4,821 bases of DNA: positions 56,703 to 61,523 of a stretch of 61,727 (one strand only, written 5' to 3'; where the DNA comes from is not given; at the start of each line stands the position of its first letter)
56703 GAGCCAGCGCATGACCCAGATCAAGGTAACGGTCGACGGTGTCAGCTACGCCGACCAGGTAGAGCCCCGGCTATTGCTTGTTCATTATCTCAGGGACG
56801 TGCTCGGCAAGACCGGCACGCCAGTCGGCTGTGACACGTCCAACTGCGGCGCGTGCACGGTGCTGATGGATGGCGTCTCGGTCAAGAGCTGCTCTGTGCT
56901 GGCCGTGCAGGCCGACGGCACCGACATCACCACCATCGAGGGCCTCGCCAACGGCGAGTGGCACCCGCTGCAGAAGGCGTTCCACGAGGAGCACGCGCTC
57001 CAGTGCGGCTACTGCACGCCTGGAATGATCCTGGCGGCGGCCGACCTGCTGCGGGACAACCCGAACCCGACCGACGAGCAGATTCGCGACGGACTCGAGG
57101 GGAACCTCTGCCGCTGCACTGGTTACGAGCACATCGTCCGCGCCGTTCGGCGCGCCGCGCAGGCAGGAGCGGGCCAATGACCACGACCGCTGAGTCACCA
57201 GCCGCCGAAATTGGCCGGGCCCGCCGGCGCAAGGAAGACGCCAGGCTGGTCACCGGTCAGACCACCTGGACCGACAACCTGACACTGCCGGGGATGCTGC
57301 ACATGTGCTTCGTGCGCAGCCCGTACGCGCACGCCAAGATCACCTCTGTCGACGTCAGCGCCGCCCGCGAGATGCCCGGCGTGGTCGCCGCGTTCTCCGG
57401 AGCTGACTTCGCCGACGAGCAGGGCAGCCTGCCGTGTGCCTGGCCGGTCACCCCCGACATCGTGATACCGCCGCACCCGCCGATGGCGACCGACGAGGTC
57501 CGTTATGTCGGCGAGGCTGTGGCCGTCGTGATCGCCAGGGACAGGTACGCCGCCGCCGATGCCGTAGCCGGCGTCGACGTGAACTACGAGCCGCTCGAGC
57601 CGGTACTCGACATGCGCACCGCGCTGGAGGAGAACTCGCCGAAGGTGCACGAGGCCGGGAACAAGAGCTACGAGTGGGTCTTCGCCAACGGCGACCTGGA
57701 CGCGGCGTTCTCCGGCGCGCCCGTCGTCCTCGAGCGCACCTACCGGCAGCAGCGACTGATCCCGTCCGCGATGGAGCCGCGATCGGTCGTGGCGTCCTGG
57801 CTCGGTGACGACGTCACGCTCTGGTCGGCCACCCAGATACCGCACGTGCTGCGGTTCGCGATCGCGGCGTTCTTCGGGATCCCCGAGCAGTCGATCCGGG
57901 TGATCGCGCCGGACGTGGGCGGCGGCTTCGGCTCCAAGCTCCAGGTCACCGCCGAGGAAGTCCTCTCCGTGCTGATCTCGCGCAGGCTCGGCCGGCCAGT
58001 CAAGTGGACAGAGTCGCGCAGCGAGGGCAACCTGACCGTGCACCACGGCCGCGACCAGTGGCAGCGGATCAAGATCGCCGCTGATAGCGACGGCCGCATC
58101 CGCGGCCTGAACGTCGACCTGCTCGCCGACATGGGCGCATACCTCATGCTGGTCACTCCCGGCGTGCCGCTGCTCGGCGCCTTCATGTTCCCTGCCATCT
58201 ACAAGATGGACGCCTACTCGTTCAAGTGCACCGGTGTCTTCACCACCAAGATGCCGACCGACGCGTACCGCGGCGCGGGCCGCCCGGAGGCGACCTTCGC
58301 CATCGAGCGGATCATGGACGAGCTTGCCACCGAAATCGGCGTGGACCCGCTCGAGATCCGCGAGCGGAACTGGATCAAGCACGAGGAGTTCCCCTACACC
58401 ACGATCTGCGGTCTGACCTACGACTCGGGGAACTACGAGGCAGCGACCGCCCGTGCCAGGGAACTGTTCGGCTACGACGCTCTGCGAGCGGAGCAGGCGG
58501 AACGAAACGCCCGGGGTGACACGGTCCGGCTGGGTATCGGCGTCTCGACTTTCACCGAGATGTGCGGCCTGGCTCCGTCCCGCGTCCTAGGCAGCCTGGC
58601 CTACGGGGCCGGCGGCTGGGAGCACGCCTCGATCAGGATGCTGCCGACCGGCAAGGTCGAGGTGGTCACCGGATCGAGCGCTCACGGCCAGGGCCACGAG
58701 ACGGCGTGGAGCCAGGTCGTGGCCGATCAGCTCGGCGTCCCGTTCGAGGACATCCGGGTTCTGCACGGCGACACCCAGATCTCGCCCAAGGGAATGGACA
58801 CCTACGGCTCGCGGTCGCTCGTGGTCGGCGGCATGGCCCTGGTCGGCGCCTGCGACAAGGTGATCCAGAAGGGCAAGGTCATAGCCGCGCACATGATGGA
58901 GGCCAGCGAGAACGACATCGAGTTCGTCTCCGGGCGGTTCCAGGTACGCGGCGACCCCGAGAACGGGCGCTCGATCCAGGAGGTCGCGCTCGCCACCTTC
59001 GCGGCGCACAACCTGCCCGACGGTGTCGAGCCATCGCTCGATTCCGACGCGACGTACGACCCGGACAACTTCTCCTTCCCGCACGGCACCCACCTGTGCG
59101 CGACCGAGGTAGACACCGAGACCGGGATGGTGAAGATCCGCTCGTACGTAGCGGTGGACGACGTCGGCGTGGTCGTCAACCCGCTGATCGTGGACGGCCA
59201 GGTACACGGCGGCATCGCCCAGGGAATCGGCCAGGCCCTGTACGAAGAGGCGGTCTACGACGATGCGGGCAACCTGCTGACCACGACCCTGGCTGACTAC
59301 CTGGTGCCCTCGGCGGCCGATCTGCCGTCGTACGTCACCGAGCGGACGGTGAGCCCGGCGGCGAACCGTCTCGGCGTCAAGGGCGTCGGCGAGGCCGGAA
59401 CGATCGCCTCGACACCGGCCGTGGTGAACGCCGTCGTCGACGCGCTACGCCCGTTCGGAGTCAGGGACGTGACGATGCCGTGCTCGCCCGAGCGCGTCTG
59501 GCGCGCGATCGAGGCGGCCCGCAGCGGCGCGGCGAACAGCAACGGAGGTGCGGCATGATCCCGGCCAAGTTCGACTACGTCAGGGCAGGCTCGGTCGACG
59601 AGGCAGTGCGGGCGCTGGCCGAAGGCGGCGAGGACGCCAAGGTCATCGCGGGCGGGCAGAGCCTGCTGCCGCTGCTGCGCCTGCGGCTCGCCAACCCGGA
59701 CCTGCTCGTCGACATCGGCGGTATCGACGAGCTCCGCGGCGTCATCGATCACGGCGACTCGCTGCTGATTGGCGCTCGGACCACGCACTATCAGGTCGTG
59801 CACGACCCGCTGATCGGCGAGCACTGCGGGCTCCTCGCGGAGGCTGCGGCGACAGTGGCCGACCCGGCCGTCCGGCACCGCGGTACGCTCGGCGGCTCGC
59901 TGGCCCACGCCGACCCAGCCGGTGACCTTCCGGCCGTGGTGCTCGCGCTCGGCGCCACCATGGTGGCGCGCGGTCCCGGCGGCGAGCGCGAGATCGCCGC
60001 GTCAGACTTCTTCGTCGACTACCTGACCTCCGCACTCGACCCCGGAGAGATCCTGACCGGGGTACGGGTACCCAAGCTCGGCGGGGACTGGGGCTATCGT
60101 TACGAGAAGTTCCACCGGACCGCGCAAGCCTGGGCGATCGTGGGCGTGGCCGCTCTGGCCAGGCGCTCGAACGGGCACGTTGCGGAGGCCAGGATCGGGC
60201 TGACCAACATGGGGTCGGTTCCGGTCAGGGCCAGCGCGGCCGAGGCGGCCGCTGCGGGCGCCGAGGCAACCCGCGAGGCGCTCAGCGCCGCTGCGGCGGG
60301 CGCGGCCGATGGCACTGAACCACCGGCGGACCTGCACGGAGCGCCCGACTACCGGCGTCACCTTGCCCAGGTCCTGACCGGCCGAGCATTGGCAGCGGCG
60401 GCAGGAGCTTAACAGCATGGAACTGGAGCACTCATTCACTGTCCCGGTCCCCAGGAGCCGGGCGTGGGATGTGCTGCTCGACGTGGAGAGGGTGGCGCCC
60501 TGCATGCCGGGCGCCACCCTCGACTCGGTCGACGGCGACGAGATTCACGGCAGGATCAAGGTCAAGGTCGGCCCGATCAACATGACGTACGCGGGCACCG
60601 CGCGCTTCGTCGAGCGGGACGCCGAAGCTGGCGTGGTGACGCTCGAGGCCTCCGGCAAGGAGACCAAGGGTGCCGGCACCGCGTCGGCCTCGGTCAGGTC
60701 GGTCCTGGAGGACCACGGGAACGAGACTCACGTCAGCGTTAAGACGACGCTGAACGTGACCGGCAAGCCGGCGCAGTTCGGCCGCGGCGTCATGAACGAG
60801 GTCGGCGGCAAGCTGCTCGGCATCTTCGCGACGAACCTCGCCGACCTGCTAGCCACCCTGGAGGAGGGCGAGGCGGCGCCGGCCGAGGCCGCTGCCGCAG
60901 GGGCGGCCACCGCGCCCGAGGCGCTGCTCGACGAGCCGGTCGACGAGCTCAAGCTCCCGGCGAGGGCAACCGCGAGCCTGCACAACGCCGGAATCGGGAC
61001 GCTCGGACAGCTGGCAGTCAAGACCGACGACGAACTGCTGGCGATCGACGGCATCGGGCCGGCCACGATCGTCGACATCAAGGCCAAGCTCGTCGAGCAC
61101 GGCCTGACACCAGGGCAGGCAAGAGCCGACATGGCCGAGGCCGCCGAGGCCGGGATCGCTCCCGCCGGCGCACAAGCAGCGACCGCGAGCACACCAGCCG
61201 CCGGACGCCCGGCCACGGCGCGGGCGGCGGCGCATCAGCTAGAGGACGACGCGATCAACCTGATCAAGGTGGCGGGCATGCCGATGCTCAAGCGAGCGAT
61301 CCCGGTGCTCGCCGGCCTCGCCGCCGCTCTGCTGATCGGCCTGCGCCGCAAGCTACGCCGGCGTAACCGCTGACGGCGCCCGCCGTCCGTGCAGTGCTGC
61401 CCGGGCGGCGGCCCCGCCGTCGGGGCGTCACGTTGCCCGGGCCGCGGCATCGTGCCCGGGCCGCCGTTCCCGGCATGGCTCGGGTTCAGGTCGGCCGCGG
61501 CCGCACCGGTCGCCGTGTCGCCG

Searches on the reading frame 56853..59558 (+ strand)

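Call 29: search_protein_families(library=pfam, proteins=[window:56853-59558:+], max_evalue=0.001)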
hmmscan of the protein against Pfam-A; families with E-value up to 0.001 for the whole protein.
window:56853-59558:+ (901 aa): 3 families
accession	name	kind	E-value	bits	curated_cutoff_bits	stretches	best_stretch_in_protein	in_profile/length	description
PF20256.3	MoCoBD_2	-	1.2e-88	297.7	27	1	534-825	1-283/283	Molybdopterin cofactor-binding domain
PF02738.23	MoCoBD_1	-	2.3e-77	259.8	27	1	266-506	2-243/244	Molybdopterin cofactor-binding domain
PF01315.27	Ald_Xan_dh_C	-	6.9e-27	94.4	31.3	1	134-249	1-110/110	Aldehyde oxidase and xanthine dehydrogenase, a/b hammerhead domain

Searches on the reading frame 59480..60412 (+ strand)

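Call 29: search_protein_families(library=pfam, proteins=[window:59480-60412:+], max_evalue=0.001)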
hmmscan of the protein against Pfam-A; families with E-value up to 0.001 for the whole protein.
window:59480-60412:+ (310 aa): 2 families
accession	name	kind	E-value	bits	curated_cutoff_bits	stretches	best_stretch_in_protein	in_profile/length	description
PF00941.27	FAD_binding_5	-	6.3e-51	173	27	1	30-199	2-169/170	FAD binding domain in molybdopterin dehydrogenase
PF03450.22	CO_deh_flav_C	-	2.5e-22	79.4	25.5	1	207-306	2-101/102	CO dehydrogenase flavoprotein C-terminal domain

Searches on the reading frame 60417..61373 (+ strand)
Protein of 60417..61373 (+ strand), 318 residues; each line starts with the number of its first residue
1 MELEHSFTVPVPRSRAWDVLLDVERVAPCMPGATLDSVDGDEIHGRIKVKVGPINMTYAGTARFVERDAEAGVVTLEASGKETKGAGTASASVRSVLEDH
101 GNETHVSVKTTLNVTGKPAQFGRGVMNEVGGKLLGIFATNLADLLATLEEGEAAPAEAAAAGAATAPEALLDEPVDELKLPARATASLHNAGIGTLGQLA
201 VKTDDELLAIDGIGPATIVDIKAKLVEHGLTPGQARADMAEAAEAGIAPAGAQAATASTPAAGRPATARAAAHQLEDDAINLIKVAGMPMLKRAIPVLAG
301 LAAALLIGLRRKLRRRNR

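Call 29: search_protein_families(library=pfam, proteins=[window:60417-61373:+], max_evalue=0.001)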
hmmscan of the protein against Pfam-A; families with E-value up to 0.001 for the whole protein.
window:60417-61373:+ (318 aa): 4 families
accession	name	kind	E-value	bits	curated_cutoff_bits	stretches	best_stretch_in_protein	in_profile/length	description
PF06240.19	COXG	-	5.9e-16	58.9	22.2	1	6-142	2-136/140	Carbon monoxide dehydrogenase subunit G (CoxG)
PF03118.21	RNA_pol_A_CTD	-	3.4e-11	43.1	23.8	1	168-226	8-66/67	Bacterial RNA polymerase, alpha chain C terminal domain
PF10604.15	Polyketide_cyc2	-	0.0006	20.6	27.4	0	3-143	4-139/142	Polyketide cyclase / dehydrase and lipid transport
PF14520.12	HHH_5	-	0.00098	20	27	1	181-224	12-54/57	Helix-hairpin-helix domain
